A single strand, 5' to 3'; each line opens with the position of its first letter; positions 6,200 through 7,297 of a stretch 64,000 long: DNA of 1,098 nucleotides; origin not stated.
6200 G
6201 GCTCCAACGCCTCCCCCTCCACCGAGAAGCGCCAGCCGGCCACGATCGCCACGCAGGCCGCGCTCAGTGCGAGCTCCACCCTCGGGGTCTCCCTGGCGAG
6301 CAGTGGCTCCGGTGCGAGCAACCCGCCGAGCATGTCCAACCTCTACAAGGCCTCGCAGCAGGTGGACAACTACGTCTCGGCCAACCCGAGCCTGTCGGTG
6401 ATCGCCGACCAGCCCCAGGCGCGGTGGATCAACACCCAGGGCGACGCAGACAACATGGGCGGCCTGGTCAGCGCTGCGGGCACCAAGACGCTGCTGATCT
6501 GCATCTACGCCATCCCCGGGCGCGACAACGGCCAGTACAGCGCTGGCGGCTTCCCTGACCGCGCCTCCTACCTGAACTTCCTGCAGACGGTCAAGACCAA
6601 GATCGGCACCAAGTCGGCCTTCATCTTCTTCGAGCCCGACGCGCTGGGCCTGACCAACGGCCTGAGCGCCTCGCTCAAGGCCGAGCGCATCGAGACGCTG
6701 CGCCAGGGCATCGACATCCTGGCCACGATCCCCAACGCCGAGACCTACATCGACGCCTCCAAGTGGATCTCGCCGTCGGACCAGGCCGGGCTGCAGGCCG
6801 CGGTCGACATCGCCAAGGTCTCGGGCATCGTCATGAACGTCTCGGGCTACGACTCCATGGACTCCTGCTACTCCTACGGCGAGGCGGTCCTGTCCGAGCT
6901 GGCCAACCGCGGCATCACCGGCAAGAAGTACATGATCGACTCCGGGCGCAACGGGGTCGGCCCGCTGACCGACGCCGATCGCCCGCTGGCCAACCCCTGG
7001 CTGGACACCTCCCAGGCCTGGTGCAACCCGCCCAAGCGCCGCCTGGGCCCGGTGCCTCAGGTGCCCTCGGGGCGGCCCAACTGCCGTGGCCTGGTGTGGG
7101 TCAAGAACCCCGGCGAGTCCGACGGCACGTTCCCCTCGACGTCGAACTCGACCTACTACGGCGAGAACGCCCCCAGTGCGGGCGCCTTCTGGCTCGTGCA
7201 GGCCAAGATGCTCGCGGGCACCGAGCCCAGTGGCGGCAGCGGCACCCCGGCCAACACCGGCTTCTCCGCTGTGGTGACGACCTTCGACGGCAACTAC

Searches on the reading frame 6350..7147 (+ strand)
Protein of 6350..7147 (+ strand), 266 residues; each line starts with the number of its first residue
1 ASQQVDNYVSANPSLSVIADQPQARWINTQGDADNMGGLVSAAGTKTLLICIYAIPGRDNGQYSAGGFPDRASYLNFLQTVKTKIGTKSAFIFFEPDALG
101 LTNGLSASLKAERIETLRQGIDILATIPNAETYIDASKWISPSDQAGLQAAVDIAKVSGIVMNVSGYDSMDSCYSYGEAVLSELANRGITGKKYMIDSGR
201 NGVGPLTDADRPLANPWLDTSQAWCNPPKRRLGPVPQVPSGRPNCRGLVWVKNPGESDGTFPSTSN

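Call 86: search_dna_similar(query=window:6350-7147:+, collection=phages, mode=protein, max_rows=10)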
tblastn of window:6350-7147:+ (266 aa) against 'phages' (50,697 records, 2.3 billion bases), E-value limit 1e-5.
Records with a match: 3; places in all: 3; records where one place covers at least 80% of the query: 3.
Best place of each record, by identity: <60% 3.
By first word of the organism name: Streptomyces 2; Bacteriophage 1.
By host as written in the record: Streptomyces lividans JI 1326 2; - 1.
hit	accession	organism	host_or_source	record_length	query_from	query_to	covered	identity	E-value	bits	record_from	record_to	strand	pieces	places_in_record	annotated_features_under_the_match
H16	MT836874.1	Bacteriophage sp.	human fecal samples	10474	16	259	92%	31.4%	3e-23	104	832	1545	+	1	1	record has no annotation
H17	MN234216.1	Streptomyces phage Gilgamesh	Streptomyces lividans JI 1326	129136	7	259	95%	30.0%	3e-21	99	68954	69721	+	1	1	72: glycoside hydrolase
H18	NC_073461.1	Streptomyces phage Gilgamesh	Streptomyces lividans JI 1326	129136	7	259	95%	30.0%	3e-21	99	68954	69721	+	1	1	72: glycoside hydrolase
